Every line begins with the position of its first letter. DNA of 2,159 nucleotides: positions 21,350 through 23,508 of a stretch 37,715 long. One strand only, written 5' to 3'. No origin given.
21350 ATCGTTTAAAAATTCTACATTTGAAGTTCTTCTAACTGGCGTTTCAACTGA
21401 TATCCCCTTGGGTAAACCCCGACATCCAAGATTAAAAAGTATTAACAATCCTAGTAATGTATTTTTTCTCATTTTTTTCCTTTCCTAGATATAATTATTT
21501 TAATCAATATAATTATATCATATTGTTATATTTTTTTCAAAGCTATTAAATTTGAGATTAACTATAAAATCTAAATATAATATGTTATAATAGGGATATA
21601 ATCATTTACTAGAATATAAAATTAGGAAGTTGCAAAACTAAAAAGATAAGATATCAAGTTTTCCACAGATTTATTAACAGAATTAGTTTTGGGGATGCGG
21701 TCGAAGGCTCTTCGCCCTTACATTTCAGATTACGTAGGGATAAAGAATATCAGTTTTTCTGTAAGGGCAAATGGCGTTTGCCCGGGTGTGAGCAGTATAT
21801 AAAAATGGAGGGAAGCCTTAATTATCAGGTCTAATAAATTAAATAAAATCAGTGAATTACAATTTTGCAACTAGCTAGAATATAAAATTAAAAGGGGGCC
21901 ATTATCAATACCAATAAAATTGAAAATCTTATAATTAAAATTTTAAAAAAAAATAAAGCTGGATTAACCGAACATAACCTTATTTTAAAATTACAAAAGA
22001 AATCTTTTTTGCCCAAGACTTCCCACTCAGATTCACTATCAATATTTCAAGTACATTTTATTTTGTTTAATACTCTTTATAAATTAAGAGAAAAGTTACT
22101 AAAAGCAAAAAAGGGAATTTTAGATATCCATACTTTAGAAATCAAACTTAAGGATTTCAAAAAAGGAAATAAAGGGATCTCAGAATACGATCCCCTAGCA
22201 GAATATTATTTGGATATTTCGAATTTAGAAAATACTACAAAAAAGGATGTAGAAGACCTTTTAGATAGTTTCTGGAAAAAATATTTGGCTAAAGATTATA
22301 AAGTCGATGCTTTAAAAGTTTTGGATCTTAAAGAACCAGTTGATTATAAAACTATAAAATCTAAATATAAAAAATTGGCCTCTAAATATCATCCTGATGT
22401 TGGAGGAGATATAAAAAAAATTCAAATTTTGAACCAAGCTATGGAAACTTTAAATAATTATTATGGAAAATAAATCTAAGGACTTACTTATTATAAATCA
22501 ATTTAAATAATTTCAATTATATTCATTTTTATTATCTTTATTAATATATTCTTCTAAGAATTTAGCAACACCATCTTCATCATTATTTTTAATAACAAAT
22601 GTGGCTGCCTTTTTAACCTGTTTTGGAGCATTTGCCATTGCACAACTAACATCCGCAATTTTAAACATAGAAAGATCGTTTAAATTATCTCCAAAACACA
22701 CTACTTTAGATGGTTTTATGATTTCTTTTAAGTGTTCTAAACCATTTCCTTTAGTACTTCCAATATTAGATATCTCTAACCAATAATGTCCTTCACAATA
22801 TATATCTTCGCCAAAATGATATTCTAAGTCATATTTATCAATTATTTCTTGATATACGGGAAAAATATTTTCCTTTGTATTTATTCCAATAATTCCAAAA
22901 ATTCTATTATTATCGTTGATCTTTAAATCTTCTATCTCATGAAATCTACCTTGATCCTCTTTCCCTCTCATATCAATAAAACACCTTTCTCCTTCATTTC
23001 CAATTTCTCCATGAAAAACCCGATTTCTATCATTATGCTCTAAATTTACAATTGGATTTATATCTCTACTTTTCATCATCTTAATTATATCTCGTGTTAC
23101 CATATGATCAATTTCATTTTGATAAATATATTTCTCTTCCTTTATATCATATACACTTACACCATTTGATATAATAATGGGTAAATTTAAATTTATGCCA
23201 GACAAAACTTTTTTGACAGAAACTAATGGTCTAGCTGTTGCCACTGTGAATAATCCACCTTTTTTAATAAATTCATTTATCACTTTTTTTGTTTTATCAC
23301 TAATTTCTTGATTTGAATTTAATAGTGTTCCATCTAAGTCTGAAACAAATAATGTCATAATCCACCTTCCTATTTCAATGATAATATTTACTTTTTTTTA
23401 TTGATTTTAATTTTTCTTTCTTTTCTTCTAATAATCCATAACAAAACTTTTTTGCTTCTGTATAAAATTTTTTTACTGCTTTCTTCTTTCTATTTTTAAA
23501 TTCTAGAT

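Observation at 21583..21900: Element copy 2 has a perfect 14-bp target-site-like duplication and sits between a promoter and the RBS of the J-domain gene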

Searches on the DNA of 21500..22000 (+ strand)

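Call 41: search_rna_families(source=window, start=21500, end=22000, threshold=evalue, max_evalue=10)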
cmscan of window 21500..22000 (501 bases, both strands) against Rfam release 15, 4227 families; matches with E-value up to 10: 0.
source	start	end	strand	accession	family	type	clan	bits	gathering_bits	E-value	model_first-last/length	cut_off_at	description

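Call 55: search_dna_similar(query=window:21609-21890:+, collection=plasmids, mode=distant, max_evalue=0.1, max_rows=10)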
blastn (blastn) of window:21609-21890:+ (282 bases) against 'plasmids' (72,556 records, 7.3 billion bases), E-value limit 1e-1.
No match.

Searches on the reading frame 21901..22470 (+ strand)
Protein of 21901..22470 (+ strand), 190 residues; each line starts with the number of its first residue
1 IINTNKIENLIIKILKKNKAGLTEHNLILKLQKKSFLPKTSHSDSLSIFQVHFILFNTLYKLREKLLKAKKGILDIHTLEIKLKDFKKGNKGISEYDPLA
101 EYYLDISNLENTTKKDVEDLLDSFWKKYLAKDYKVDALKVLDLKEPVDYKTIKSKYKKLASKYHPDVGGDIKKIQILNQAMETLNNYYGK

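Call 18: find_homologous_proteins(query=window:21901-22470:+)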
Query seq(190 aa) (190 aa): 4 proteins with E <= 0.001 among 301 candidates.
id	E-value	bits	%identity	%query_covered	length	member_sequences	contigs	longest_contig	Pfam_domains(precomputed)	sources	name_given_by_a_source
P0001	4.4e-110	383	99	97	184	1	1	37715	PF12339.14,PF00226.37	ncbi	ncbi:MAG: DNA-J related domain-containing protein [Fusobacteriota bacterium]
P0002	5.2e-34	136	41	93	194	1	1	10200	PF12339.14,PF00226.37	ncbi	ncbi:DNA-J related domain-containing protein [Kaarinaea lacus]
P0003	2.8e-26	110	38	91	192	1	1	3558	PF12339.14,PF00226.37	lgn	-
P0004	8.3e-13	67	30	93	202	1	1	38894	PF12339.14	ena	-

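Call 19: search_protein_families(library=pfam, proteins=[window:21901-22470:+])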
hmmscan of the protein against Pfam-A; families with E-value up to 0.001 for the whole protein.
seq(190 aa): 2 families
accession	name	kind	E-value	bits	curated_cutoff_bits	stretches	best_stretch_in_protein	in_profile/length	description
PF12339.13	DNAJ_related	-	8.2e-37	126.7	25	1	5-128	1-127/127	DNA-J related protein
PF00226.36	DnaJ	-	3e-08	34.1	27.8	1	139-186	4-55/63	DnaJ domain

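Call 29: find_homologous_proteins(query=P0007, max_evalue=1e-30)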
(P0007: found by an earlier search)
Query P0007 (552 aa): 245 proteins with E <= 1e-30 among 8000 candidates; the best 120 are listed.
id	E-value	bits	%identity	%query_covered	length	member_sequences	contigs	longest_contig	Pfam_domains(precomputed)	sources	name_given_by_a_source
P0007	0.0e+0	1119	100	100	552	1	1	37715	PF00015.27,PF00672.31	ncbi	ncbi:MAG: methyl-accepting chemotaxis protein [Fusobacteriota bacterium]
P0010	5.8e-142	492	51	97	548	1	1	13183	PF00015.27,PF00672.31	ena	-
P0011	1.1e-136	475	48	97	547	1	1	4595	PF00015.27,PF00672.31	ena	-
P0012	1.5e-98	349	48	72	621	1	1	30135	PF00015.27,PF00672.31,PF08269.18,PF17200.11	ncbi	ncbi:MAG: methyl-accepting chemotaxis protein [Fusobacteriota bacterium]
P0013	2.3e-97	345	38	92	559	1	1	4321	PF00015.27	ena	-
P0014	1.0e-91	327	49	70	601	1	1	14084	PF00015.27,PF00672.31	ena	-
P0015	1.3e-91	326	46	70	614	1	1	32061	PF00015.27,PF00672.31,PF08269.18,PF17200.11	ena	-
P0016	2.2e-90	322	47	72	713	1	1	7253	PF00015.27,PF00672.31,PF02743.25,PF22673.3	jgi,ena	-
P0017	2.8e-90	322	47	68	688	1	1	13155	PF00015.27,PF00672.31,PF02743.25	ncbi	ncbi:MAG: methyl-accepting chemotaxis protein [Fusobacteriota bacterium]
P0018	1.0e-87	314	47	71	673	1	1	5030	PF00015.27,PF00672.31,PF02743.25,PF22673.3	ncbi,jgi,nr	ncbi:MAG: hypothetical protein B6I28_05980 [Fusobacteriia bacterium 4572_132]|nr:MAG: hypothetical p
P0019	1.1e-87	313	47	71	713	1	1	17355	PF00015.27,PF00672.31,PF02743.25,PF22673.3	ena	-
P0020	4.1e-86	308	46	69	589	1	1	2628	PF00015.27,PF00672.31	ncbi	ncbi:MAG: methyl-accepting chemotaxis protein [Fusobacteriota bacterium]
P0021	8.0e-86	307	44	72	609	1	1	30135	PF00015.27,PF00672.31,PF08269.18,PF17200.11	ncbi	ncbi:MAG: methyl-accepting chemotaxis protein [Fusobacteriota bacterium]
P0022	2.1e-84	303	44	73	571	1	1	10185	PF00015.27,PF17201.11,PF02743.25,PF17200.11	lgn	-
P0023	5.4e-84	301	42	73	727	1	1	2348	PF00015.27,PF00672.31,PF08269.18,PF17200.11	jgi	jgi:methyl-accepting chemotaxis protein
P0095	5.6e-44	169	31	90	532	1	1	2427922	PF00015.27,PF00672.31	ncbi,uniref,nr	ncbi:methyl-accepting chemotaxis protein [Haliovirga abyssi]|uniref:Methyl-accepting chemotaxis prot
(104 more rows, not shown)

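Call 30: find_encoding_contigs(protein=P0012, flank=10000, max_places=3)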
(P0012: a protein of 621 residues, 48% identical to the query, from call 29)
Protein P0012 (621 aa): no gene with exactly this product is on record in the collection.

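Call 31: find_encoding_contigs(protein=P0017, flank=10000, max_places=3)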
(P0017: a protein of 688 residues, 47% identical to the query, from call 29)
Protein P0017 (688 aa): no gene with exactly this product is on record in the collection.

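Call 32: find_encoding_contigs(protein=P0010, flank=10000, max_places=3)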
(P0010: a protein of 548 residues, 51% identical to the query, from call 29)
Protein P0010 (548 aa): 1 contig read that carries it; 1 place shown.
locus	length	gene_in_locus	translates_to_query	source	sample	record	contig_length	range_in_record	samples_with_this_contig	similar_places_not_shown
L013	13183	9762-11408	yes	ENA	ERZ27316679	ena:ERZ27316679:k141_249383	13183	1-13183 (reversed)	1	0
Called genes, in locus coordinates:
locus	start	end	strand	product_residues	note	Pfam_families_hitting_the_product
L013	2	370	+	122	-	?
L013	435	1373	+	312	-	PF02729:OTCace_N, PF00185:OTCace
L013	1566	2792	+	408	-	PF00764:Arginosuc_synth, PF20979:Arginosuc_syn_C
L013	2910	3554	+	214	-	PF22175:Ogg-HhH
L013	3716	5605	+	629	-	PF13623:SurA_N_2, PF13624:SurA_N_3, PF13145:Rotamase_2, PF13616:Rotamase_3, PF00639:Rotamase, PF13616:Rotamase_3, PF00639:Rotamase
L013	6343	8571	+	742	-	PF02901:PFL-like, PF01228:Gly_radical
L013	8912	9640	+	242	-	PF13353:Fer4_12, PF04055:Radical_SAM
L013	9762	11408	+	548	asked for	PF00672:HAMP, PF00015:MCPsignal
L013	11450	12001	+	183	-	PF02887:PK_C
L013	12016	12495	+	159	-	PF12682:Flavodoxin_4, PF12724:Flavodoxin_5 (weak)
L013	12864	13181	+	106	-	?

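Call 49: find_encoding_contigs(protein=P0095, flank=10000, max_places=2)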
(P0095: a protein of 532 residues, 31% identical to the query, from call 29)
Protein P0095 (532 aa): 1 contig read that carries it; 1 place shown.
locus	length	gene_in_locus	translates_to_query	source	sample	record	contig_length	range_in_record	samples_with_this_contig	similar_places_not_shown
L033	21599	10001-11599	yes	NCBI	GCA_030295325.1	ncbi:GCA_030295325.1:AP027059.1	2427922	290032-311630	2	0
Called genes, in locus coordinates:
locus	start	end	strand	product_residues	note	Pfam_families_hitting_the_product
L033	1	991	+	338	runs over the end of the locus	PF01075:Glyco_transf_9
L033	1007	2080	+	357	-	PF00266:Aminotran_5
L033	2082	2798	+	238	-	PF00483:NTP_transferase, PF12804:NTP_transf_3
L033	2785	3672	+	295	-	PF04991:LicD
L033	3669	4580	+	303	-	PF04991:LicD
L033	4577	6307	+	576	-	PF00664:ABC_membrane, PF00005:ABC_tran, PF02463:SMC_N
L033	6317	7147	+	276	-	PF02749:QRPTase_N, PF01729:QRPTase_C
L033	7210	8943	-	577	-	PF11849:DUF3369 (faint), PF13492:GAF_3 (faint), PF01590:GAF (faint), PF13185:GAF_2 (faint), PF00512:HisKA, PF02518:HATPase_c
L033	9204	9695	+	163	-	PF14595:Thioredoxin_9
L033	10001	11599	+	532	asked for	PF00672:HAMP (weak), PF00015:MCPsignal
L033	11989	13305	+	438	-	PF13375:RnfC_N, PF01512:Complex1_51K, PF13746:Fer4_18 (faint), PF10531:SLBB (faint), PF12838:Fer4_7, PF13183:Fer4_8 (weak), PF13187:Fer4_9, PF13237:Fer4_10, +5 more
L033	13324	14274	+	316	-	PF03116:NQR2_RnfD_RnfE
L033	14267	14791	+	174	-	PF04205:FMN_bind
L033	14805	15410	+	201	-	PF02508:Rnf-Nqr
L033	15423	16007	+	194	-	PF02508:Rnf-Nqr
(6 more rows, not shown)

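Call 50: find_encoding_contigs(protein=P0015, flank=10000, max_places=2)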
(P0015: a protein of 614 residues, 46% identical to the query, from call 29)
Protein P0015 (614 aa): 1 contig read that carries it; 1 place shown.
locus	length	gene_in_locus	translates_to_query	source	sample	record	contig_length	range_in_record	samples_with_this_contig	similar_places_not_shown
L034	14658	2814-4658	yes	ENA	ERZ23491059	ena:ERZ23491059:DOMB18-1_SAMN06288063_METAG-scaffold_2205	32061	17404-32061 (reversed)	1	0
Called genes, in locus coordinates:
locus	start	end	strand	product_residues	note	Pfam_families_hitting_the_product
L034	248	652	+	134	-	PF01814:Hemerythrin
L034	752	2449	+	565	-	PF03063:Prismane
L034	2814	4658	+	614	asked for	PF08269:dCache_2, PF17200:sCache_2, PF00672:HAMP, PF00015:MCPsignal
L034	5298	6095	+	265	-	PF03705:CheR_N, PF01739:CheR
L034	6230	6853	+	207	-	PF00005:ABC_tran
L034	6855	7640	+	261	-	PF03649:UPF0014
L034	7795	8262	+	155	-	PF03975:CheD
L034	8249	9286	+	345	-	PF00072:Response_reg, PF01339:CheB_methylest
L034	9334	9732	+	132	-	PF00072:Response_reg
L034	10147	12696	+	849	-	PF01627:Hpt, PF07194:P2, PF02895:H-kinase_dim, PF02518:HATPase_c, PF01584:CheW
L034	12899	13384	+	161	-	PF01584:CheW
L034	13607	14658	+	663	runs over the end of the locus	PF08269:dCache_2, PF17200:sCache_2, PF17201:Cache_3-Cache_2, PF17200:sCache_2, PF17201:Cache_3-Cache_2, PF00015:MCPsignal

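Call 51: find_encoding_contigs(protein=P0019, flank=10000, max_places=2)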
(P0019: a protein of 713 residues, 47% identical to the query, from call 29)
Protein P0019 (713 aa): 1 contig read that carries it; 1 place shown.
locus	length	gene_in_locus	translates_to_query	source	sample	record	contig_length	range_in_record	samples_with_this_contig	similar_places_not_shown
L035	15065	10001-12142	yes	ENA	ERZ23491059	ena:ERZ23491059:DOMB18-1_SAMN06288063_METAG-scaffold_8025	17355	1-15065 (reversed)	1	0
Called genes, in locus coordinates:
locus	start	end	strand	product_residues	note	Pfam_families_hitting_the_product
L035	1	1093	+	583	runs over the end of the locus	PF01973:MptE-like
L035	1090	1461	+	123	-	PF00072:Response_reg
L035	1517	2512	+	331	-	PF01515:PTA_PTB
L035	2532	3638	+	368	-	PF00871:Acetate_kinase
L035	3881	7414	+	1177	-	PF01855:POR_N, PF17147:PFOR_II, PF01558:POR, PF10371:EKR, PF00037:Fer4 (weak), PF12837:Fer4_6 (weak), PF12838:Fer4_7, PF13484:Fer4_16, +6 more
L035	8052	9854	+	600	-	PF00009:GTP_EFTU, PF01926:MMR_HSR1 (weak), PF22042:EF-G_D2, PF03144:GTP_EFTU_D2, PF00679:EFG_C, PF21018:BipA_C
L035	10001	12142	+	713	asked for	PF02743:dCache_1, PF22673:MCP-like_PDC_1, PF00672:HAMP, PF00015:MCPsignal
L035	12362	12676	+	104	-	PF04297:UPF0122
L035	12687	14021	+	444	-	PF02881:SRP54_N, PF06414:Zeta_toxin (weak), PF13401:AAA_22 (weak), PF00448:SRP54, PF01656:CbiA (weak), PF02978:SRP_SPB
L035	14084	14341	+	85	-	PF00886:Ribosomal_S16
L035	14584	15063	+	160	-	?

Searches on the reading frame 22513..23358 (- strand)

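Call 19: search_protein_families(library=pfam, proteins=[window:22513-23358:-])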
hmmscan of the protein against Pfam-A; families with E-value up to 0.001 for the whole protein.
window:22513-23358:- (281 aa): 4 families
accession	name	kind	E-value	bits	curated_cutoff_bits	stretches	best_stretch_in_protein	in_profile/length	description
PF08282.18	Hydrolase_3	-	3.9e-57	194.3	20.9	1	4-268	1-255/255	haloacid dehalogenase-like hydrolase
PF05116.19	S6PP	-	8.8e-11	42.3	20.3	1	2-93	3-98/247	Sucrose-6F-phosphate phosphohydrolase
PF00702.32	Hydrolase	-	4.6e-08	34.1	26.4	1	2-236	2-191/191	haloacid dehalogenase-like hydrolase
PF13419.12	HAD_2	-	0.00097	19.7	23.8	0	7-30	4-27/178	Haloacid dehalogenase-like hydrolase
